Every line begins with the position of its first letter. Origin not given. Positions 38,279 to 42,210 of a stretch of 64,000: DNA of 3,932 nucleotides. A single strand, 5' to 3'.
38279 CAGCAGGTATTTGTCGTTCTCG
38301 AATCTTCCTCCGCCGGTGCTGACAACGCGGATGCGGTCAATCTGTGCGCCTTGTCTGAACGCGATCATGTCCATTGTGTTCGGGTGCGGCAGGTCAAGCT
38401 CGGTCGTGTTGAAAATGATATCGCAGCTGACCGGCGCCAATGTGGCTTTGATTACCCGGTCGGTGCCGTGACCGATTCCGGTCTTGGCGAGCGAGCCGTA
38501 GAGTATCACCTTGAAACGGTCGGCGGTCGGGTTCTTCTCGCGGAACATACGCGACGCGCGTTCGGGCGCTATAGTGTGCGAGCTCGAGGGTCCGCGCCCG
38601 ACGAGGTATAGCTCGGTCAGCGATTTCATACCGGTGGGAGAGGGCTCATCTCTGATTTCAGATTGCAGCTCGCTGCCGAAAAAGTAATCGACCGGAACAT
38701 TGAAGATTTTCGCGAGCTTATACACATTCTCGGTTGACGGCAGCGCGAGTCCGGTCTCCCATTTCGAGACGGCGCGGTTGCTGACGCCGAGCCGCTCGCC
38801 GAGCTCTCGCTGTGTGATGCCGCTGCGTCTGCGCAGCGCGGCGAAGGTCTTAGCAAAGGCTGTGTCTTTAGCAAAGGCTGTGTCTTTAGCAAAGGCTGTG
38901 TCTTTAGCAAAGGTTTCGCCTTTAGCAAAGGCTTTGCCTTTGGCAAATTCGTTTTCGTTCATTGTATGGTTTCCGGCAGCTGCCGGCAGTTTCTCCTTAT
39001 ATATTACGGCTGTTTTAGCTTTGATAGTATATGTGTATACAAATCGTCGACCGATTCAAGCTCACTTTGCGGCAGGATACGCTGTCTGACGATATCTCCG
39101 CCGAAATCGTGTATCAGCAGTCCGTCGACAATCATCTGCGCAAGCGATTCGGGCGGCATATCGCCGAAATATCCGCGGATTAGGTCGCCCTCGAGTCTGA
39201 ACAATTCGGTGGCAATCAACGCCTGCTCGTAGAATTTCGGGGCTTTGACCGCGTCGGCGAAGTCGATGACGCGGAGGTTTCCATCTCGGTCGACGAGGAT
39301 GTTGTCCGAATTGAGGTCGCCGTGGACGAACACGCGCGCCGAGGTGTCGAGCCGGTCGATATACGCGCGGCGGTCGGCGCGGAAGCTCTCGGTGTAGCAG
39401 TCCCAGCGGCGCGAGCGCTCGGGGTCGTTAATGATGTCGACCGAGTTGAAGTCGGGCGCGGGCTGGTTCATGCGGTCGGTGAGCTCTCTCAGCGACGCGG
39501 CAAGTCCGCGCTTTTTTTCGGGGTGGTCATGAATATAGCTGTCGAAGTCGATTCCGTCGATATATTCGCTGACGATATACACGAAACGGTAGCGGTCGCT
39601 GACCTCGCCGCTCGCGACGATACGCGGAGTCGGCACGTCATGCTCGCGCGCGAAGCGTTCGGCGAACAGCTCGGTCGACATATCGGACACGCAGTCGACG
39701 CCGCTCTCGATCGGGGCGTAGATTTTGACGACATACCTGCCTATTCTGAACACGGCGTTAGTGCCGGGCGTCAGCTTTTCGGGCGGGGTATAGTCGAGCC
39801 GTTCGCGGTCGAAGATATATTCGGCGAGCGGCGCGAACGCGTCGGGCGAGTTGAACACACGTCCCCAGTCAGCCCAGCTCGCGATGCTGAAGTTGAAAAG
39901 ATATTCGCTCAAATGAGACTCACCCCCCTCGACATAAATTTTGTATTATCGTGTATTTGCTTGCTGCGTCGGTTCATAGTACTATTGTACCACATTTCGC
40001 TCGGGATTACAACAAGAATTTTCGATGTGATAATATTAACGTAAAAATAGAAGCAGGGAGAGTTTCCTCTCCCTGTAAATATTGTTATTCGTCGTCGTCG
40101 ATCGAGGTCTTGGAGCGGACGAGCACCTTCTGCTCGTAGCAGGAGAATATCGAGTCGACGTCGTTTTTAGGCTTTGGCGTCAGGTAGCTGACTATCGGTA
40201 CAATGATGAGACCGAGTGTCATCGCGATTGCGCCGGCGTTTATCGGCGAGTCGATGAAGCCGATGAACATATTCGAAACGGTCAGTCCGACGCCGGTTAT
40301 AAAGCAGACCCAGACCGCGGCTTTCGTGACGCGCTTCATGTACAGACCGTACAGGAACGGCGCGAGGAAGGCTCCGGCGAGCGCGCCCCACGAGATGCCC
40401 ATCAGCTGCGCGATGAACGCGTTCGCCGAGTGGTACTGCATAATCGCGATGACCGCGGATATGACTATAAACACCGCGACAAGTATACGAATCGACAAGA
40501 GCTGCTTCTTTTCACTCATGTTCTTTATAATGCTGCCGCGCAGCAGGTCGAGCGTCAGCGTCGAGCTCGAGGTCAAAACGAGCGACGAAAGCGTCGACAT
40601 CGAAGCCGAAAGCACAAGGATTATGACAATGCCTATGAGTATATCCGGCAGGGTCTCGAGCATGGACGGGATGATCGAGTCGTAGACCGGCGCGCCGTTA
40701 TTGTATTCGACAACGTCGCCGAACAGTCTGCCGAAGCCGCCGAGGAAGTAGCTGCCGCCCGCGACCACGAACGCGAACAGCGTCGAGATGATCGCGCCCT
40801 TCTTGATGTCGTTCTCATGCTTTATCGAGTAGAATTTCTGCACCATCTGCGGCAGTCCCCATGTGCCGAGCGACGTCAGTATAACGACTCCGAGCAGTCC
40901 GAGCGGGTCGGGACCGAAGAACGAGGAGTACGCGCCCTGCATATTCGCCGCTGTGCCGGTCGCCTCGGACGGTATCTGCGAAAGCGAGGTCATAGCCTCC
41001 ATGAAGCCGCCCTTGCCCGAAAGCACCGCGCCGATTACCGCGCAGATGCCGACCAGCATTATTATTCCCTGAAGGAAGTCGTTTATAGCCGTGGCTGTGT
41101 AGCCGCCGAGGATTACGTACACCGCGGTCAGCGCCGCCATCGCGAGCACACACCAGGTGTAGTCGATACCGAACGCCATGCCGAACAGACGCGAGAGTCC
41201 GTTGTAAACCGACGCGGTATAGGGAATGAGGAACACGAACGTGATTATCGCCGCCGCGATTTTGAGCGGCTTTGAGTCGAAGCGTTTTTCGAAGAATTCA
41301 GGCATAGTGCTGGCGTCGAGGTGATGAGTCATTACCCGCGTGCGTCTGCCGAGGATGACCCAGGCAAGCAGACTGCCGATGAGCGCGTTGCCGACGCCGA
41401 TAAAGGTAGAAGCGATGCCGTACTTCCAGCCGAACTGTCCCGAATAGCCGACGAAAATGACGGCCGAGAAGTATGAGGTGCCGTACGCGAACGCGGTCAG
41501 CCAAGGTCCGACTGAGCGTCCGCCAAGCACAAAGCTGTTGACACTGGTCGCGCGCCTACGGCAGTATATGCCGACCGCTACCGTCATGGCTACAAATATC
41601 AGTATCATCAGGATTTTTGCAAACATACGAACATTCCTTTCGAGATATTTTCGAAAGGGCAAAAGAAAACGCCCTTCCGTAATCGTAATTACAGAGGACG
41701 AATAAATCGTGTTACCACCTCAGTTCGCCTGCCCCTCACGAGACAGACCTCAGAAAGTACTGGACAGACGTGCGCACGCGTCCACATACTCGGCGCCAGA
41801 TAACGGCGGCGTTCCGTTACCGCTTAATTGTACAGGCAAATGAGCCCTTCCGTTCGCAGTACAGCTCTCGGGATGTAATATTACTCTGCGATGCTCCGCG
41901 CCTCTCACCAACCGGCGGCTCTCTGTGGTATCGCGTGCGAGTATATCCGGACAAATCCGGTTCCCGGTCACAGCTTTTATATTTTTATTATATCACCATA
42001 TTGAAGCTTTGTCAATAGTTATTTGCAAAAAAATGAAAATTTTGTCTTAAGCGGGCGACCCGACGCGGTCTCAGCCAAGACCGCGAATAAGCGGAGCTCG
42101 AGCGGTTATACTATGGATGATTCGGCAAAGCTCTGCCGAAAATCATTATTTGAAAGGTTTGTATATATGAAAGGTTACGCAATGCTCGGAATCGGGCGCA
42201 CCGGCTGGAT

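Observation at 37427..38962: XRE-family HTH domain fused to a complete L-serine dehydratase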

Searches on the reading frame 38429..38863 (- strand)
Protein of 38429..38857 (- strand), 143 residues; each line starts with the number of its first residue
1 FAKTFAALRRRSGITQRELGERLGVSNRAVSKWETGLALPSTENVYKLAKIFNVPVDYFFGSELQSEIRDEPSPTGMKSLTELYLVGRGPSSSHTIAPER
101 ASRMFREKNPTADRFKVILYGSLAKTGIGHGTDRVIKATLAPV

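Call 40: find_related_loci(query=A2, collection=metagenome_contigs, flank=3000)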
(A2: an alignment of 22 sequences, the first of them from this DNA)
Query A2 (141 aa) in metagenome_contigs; peptide patterns used: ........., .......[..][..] (x = any residue, [..] = any of these).
600 stretches matched a pattern (row limit reached: there are more); 584 encode a relative of the query (tblastn E <= 1e-3); the best 80 are kept; 80 distinct loci.
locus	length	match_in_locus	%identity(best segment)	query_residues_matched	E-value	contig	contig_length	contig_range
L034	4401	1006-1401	58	10-141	6e-51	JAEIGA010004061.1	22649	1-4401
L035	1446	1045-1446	58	3-137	3e-47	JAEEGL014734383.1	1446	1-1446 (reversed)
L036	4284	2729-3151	50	2-138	2e-42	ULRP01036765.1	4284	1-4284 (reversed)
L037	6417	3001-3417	48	2-141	2e-40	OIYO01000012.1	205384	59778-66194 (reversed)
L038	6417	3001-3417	48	2-141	3e-40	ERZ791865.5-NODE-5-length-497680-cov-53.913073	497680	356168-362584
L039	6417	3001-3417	47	2-141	5e-40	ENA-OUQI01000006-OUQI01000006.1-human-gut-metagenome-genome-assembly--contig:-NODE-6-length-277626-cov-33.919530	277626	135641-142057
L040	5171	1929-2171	59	61-141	1e-29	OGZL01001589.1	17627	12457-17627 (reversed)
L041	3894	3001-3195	68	77-141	1e-28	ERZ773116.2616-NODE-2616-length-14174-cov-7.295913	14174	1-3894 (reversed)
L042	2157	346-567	67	67-141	2e-28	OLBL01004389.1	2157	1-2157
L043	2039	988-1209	65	67-141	4e-28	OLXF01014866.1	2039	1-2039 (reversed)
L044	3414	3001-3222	67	67-141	4e-28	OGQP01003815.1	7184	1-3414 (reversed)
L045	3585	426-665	60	60-141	8e-28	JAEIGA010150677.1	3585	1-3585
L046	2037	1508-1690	70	79-139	7e-27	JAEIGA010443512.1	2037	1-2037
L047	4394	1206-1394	67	79-141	4e-26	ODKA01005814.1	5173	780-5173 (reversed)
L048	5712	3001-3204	66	71-138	6e-26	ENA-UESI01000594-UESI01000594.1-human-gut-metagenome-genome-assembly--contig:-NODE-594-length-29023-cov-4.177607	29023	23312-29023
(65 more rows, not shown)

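Call 41: search_protein_representatives(protein=window:38429-38857:-)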
Query: 143 residues. Proteins with E-value up to 0.001 (for the whole library): 48226; up to 1e-10: 1403; up to 1e-30: 27. The best 150 are listed.
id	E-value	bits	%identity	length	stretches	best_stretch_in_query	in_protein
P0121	4.2e-83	292.2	35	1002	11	4-62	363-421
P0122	1.4e-65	235.5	35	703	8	4-62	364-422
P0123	4.0e-49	182.2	30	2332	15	5-62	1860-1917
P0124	1.3e-48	180.6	33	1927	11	11-63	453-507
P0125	1.2e-44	167.7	62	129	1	15-143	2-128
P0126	1.5e-44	167.5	58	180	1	6-142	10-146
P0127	5.9e-44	165.5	38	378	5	5-63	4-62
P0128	1.3e-42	161.2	62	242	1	7-142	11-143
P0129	1.8e-40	154.2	56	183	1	8-142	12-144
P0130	3.3e-39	150.1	56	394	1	7-142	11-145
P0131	1.5e-38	148.0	34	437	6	5-64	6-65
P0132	2.3e-37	144.2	90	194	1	58-135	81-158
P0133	9.1e-37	142.2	56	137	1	5-131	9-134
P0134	1.2e-36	141.8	50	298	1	7-141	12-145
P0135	3.7e-36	140.3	52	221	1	2-141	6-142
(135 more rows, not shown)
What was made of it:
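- Tried and rejected: Uninformative: the top hits were proteins with many tandem HTH units and short fragments, and the fusions collapse into a few 50% clusters (call 41).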

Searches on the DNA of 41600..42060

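Call 62: search_rna_families(source=window, start=41600, end=42060, threshold=evalue, max_evalue=1, show_alignments=1)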
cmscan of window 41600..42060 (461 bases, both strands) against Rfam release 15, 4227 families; matches with E-value up to 1: 2.
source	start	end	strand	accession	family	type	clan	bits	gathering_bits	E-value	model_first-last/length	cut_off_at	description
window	41691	41980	-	RF00230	T-box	Cis-reg; leader;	-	71.8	93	1e-15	1-219/219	no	T-box leader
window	41632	41701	+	RF01012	mir-628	Gene; miRNA;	-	18.2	75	0.34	1-77/77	no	mir-628 microRNA precursor family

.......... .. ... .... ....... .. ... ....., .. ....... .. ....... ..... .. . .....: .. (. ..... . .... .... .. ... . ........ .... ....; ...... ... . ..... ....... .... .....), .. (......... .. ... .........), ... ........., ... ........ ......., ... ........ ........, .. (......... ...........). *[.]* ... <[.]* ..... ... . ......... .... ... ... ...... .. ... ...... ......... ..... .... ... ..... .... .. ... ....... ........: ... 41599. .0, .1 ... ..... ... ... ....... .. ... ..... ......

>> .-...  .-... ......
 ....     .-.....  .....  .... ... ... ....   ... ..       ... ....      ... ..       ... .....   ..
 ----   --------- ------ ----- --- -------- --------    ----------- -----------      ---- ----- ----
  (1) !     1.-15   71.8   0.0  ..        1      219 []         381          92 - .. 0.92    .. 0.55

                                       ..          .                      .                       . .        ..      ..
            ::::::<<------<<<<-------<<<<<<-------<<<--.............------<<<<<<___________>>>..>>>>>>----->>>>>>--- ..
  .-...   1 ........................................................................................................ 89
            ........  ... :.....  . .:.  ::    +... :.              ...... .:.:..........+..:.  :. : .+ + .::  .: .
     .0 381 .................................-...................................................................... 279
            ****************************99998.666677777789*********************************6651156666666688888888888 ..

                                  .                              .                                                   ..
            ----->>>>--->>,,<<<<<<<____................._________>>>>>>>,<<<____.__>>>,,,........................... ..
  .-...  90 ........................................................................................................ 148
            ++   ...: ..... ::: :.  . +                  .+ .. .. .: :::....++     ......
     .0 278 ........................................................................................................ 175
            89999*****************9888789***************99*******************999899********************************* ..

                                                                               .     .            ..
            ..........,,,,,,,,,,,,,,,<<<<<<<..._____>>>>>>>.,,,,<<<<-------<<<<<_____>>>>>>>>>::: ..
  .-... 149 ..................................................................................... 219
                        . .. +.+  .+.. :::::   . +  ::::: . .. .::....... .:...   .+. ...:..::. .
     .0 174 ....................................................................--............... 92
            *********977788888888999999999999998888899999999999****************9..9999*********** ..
